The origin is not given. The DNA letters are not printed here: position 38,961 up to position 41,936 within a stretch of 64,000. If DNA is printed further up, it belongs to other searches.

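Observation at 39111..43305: Membrane-fused McrB-like AAA+ NTPase with an overlapping zinc-ribbon partner: candidate novel membrane-associated McrBC-type defence system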

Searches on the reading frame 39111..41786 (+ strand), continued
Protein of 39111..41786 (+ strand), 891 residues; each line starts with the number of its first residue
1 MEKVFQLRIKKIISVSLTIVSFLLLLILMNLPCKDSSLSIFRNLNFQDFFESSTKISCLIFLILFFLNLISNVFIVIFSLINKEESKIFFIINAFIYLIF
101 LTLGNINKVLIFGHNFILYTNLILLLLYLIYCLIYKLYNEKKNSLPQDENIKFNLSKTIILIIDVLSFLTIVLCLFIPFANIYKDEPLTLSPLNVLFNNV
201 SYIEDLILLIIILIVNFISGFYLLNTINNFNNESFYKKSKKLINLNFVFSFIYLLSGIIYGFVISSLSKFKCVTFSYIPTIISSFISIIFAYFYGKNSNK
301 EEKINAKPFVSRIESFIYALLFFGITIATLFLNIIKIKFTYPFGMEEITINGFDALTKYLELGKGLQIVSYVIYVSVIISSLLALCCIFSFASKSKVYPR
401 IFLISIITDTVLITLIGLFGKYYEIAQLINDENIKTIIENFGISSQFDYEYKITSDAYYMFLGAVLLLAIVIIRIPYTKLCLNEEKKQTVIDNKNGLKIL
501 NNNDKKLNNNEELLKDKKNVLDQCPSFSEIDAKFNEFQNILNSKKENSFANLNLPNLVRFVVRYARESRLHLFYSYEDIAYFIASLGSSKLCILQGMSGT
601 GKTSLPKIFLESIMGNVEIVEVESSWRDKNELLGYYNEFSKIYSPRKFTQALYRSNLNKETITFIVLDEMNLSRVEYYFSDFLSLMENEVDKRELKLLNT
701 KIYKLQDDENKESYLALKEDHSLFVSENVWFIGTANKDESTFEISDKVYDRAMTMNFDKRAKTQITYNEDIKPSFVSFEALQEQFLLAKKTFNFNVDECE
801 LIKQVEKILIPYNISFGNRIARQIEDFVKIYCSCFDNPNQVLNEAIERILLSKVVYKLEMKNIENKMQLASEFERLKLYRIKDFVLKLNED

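Call 30: find_related_loci(query=A1, collection=genome_contigs, flank=7000)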
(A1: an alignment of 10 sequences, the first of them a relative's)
Query A1 (891 aa) in genome_contigs; peptide patterns used: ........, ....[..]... (x = any residue, [..] = any of these).
599 stretches matched a pattern (row limit reached: there are more); 541 encode a relative of the query (tblastn E <= 1e-3); the best 80 are kept; 80 distinct loci.
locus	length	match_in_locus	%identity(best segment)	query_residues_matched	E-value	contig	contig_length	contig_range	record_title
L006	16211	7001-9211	46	153-891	0e+0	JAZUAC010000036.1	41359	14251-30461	MAG: Acutalibacteraceae bacterium isolate T1900045322_YK20190011.MAGScoT_cleanbin_000069 SGB_6374_k141_2858119, whole ge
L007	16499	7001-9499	41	55-891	0e+0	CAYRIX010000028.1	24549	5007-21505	MAG TPA_asm: uncultured Eubacteriales bacterium isolate SRP315200_co1_143 genome assembly, contig: NODE_3334_length_2454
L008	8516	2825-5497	41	1-891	0e+0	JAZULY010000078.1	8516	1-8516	MAG: Acutalibacteraceae bacterium isolate T1900044899_TS20190365.MAGScoT_cleanbin_000039 SGB_3293_k141_2169056, whole ge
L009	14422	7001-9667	40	12-891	0e+0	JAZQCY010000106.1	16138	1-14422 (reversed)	MAG: Acutalibacteraceae bacterium isolate T1900044637_TS20190103.MAGScoT_cleanbin_000031 SGB_1183_k141_1127136, whole ge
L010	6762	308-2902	40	19-891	0e+0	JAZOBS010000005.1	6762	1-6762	MAG: Acutalibacteraceae bacterium isolate T1900044757_TS20190223.MAGScoT_cleanbin_000083 SGB_2315_k141_1392900, whole ge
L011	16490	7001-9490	42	58-891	0e+0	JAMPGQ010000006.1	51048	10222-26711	MAG: Anaeroplasma bactoclasticum isolate NALB_7863_1 Scaffold_#6__SCF_006___51048_bp, whole genome shotgun sequence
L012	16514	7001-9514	42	56-891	0e+0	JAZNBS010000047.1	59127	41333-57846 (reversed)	MAG: Acutalibacteraceae bacterium isolate T1900044741_TS20190207.MAGScoT_cleanbin_000005 SGB_2064_k141_1161263, whole ge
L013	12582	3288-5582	44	137-891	0e+0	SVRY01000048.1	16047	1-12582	MAG: Oscillospiraceae bacterium isolate SIG655 NODE_64192_length_16047_cov_3.232538, whole genome shotgun sequence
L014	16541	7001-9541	42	60-891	0e+0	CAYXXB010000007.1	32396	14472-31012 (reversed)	MAG TPA_asm: uncultured Clostridia bacterium isolate SRP199465_co2_56 genome assembly, contig: NODE_3338_length_32396_co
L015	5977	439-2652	45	157-891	0e+0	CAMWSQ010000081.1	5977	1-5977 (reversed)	MAG TPA_asm: uncultured Mollicutes bacterium isolate SRR14411300_bin.1_metawrap_v1.3_MAG genome assembly, contig: NODE.8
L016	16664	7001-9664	40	10-891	0e+0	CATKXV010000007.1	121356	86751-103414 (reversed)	MAG TPA_asm: uncultured Anaeroplasmataceae bacterium isolate MGG03682_1680015466 genome assembly, contig: ERR2844016_351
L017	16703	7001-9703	41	1-891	0e+0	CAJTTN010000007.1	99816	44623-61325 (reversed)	MAG TPA_asm: uncultured Anaeroplasmataceae bacterium isolate MGBC107741 genome assembly, contig: MGBC107741.7, whole gen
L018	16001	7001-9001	49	211-891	0e+0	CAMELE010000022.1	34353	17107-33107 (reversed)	MAG: uncultured Mollicutes bacterium isolate SRR11489748_bin.2_metaWRAP_v1.3_MAG genome assembly, contig: ERZ11466799.98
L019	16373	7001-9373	42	115-891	0e+0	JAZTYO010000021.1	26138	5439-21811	MAG: Acutalibacteraceae bacterium isolate T1900045326_YK20190015.MAGScoT_cleanbin_000004 SGB_6450_k141_2552531, whole ge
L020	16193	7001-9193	46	157-891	0e+0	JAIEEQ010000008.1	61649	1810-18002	MAG: Anaeroplasmataceae bacterium isolate SC0393_S7_1 SC0393_S7_1_contig_8, whole genome shotgun sequence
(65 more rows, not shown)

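Call 41: search_protein_families(library=pfam, alignment_id=A4, max_evalue=0.00001)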
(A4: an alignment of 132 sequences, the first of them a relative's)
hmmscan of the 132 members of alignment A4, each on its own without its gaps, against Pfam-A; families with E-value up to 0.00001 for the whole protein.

A. member 1, L004:337-1344:- (336 aa): 1 family
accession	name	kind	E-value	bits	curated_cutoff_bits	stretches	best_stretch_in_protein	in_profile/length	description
PF00768.25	Peptidase_S11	-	9.7e-54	182.8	27.6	1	24-245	5-236/239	D-alanyl-D-alanine carboxypeptidase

B. families by the number of members that match (of 132 scanned): 128 families (the first 25 are shown)
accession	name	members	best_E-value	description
PF02016.21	Peptidase_S66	6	2e-30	LD-carboxypeptidase N-terminal domain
PF17676.7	Peptidase_S66C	6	6.1e-23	LD-carboxypeptidase C-terminal domain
PF16654.10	DAPDH_C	5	1.9e-76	Diaminopimelic acid dehydrogenase C-terminal domain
PF00005.33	ABC_tran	4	2.6e-33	ABC transporter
PF02517.21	Rce1-like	4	6.8e-21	Type II CAAX prenyl endopeptidase Rce1-like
PF07136.16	DUF1385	3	1.7e-75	Protein of unknown function (DUF1385)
PF03462.23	PCRF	3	8.4e-72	PCRF domain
PF00472.26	RF-1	3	7.7e-44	RF-1 domain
PF00664.28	ABC_membrane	3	1.4e-42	ABC transporter transmembrane region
PF03006.26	HlyIII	3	1.1e-31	Haemolysin-III related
PF05175.20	MTS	3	1.7e-14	Methyltransferase small domain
PF13649.12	Methyltransf_25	3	1.1e-09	Methyltransferase domain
PF13847.12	Methyltransf_31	3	6.6e-09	Methyltransferase domain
PF06325.19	PrmA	3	9e-08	Ribosomal protein L11 methyltransferase (PrmA)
PF03602.21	Cons_hypoth95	3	2.3e-06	Conserved hypothetical protein 95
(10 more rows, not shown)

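Call 44: search_protein_families(library=pfam, alignment_id=A5, max_evalue=0.00001)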
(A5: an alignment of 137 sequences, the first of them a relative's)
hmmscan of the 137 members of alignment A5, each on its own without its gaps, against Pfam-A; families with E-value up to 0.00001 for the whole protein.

A. member 1, L004:6270-7088:- (273 aa): 2 families
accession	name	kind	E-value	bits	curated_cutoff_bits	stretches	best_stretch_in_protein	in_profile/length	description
PF17762.8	HTH_ParB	-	2.8e-20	72.8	22.6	1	134-231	3-101/102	ParB HTH domain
PF02195.25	ParB_N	-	1e-12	48.3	26.3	1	41-126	4-92/95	ParB N-terminal domain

B. families by the number of members that match (of 137 scanned): 116 families (the first 25 are shown)
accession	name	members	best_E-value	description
PF02698.23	DUF218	4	4.2e-26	DUF218 domain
PF14808.11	TMEM164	3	6.8e-15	TMEM164 family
PF16654.10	DAPDH_C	2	2.7e-78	Diaminopimelic acid dehydrogenase C-terminal domain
PF03747.19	ADP_ribosyl_GH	2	1.1e-51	ADP-ribosylglycohydrolase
PF00453.23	Ribosomal_L20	2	1.3e-45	Ribosomal protein L20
PF14748.11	P5CR_dimer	2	2.5e-39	Pyrroline-5-carboxylate reductase dimerisation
PF01554.23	MatE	2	2e-35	MatE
PF00849.27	PseudoU_synth_2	2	2.8e-34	RNA pseudouridylate synthase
PF00707.27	IF3_C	2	8.5e-34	Translation initiation factor IF-3, C-terminal domain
PF01638.23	HxlR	2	1.7e-31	HxlR-like helix-turn-helix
PF00005.33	ABC_tran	2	4.1e-31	ABC transporter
PF05198.21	IF3_N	2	1.6e-28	Translation initiation factor IF-3, N-terminal domain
PF04055.27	Radical_SAM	2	4e-28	Radical SAM superfamily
PF04326.19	SLFN_AlbA_2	2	2.8e-22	Schlafen, AlbA_2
PF00171.27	Aldedh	2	2e-18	Aldehyde dehydrogenase family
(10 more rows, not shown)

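Call 46: predict_structure(alignment_id=A3)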
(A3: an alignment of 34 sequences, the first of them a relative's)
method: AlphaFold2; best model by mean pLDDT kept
length: 891 residues; sequences in the alignment: 34
mean_pLDDT: 83.1   pTM: 0.51
mean pLDDT of the five models: 83.1, 82.2, 80.7, 79.2, 78.8
residues with pLDDT >= 90: 368; 70-90: 401; 50-70: 87; < 50: 35
segments of 3 or more residues with pLDDT < 50: 1-5, 144-150, 496-498, 500-517
pLDDT, mean of each block of 10 residues (from residue 1): 46 74 80 78 73 79 82 75 67 76 74 73 72 66 47 77 91 88 88 75 82 86 84 89 95 92 88 91 95 85 64 93 95 90 85 88 84 91 94 90 95 91 81 77 74 90 92 84 71 50 37 43 91 93 93 96 84 88 95 87 92 94 76 87 92 94 87 66 78 88 80 91 93 79 76 86 69 95 97 94 94 89 96 95 95 89 90 95 87 44
secondary structure, 60 per line:
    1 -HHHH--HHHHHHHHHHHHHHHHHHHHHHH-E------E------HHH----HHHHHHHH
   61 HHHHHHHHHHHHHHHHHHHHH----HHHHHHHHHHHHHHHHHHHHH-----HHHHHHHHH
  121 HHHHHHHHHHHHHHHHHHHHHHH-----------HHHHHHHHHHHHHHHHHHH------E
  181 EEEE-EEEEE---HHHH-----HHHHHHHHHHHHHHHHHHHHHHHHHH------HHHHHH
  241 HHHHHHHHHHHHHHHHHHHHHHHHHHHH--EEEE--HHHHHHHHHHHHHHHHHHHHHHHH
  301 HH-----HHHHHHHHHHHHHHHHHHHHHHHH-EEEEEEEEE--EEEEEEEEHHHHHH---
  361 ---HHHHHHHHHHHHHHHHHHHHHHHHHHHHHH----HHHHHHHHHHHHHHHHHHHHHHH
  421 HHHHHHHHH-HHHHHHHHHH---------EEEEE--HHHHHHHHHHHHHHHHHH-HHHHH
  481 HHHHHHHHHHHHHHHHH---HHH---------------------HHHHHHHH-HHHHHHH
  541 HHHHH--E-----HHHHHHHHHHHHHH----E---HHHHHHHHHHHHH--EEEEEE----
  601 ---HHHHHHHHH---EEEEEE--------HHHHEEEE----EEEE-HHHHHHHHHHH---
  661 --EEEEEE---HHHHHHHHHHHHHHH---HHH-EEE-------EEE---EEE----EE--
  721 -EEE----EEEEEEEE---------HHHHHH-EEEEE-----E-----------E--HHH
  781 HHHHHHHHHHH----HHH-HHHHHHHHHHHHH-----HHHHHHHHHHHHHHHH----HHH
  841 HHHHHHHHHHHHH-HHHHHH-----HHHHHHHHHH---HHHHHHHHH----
elements in order (helices of 4 or more, strands of 3 or more residues): H2-5 H8-30 H53-81 H86-106 H112-143 H155-173 E180-184 E186-190 H194-197 H203-228 H235-268 E271-274 H277-302 H308-331 E333-341 E344-351 H352-357 H364-393 H398-429 H431-440 E450-454 H457-474 H476-497 H525-532 H534-545 H554-567 H576-588 E591-596 H604-612 E616-621 H630-633 E634-637 E642-645 H647-657 E663-668 H672-686 E694-696 E704-706 E710-712 E722-724 E729-736 H746-751 E753-757 H778-791 H800-812 H818-833 H838-853 H855-860 H866-875 H879-887

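Call 49: fold_search(model_id=the predicted structure, library=pdb)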
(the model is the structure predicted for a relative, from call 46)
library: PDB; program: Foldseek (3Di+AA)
matches with E <= 10: 814; with E <= 0.001: 39
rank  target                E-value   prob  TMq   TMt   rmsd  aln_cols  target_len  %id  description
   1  9bm5                  5.0e-06  1.00  0.16  0.06  18.6       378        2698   14  State-6 of motor domain from full-length human dynein-1 in 5 mM ATP (released 2025-04-23)
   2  2r44                  1.3e-05  1.00  0.25  0.58  10.0       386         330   13  CRYSTAL STRUCTURE OF A PUTATIVE ATPASE (CHU_0153) FROM CYTOPHAGA HUTCHINSONII ATCC 33406 AT 2.00 A RESOLUTION (released 2007-09-18)
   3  8pqv                  1.9e-05  1.00  0.17  0.05  30.3       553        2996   13  Cytoplasmic dynein-1 motor domain in post-powerstroke state (released 2024-03-27)
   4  8dyu_A                2.1e-05  1.00  0.16  0.06  17.6       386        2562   13  Structure of human cytoplasmic dynein-1 bound to two Lis1 proteins (released 2023-02-01)
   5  6l1q_A                6.4e-05  1.00  0.14  0.43  14.2       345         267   11  Crystal structure of AfCbbQ2, a MoxR AAA+-ATPase and CbbQO-type Rubisco activase from Acidithiobacillus ferrooxidans (released 2019-12-18)
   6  9qh7_E                7.3e-05  1.00  0.13  0.44  15.4       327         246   11  NorQ in complex with NorD VWA domain steep staircase subset 1 from Paracoccus denitrificans (released 2026-03-25)
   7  9dh8                  7.6e-05  1.00  0.16  0.06  17.5       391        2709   13  State-5 of the motor domain from full-length human dynein-1 in 5mM AMPPNP with 5mM Mg2+ (released 2025-04-23)
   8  9qh8_A                1.0e-04  1.00  0.14  0.43  14.2       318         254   10  reduced NorQ-NorD VWA domain complex from Paracoccus denitrificans (released 2026-03-25)
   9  9qh6_B                1.3e-04  1.00  0.16  0.49  14.2       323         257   13  NorQ in complex with NorD VWA domain from Paracoccus denitrificans (released 2026-03-25)
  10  9qh4_A                1.3e-04  1.00  0.14  0.45  14.4       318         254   12  NorQ hexamer from Paracoccus denitrificans (released 2026-03-25)
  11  8w0g_2                1.3e-04  1.00  0.22  0.30  13.9       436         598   11  Cryo-EM structure of a human MCM2-7 dimer (released 2024-10-02)
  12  4w8f_A                1.4e-04  1.00  0.16  0.06  16.8       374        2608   15  Crystal structure of the dynein motor domain in the AMPPNP-bound state (released 2014-11-12)
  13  9djy                  1.4e-04  1.00  0.17  0.07  17.5       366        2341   13  CryoEM structures of yeast cytoplasmic dynein in the presence of ATP and Lis1. (released 2025-05-28)
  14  8w0f_A                1.5e-04  1.00  0.22  0.28  11.4       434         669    9  Cryo-EM structure of a human MCM2-7 double hexamer on dsDNA (released 2024-10-02)
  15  9bm6                  1.5e-04  1.00  0.16  0.05  30.5       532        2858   13  State-7a of motor domain from full-length human dynein-1 in 5 mM ATP (released 2025-04-23)
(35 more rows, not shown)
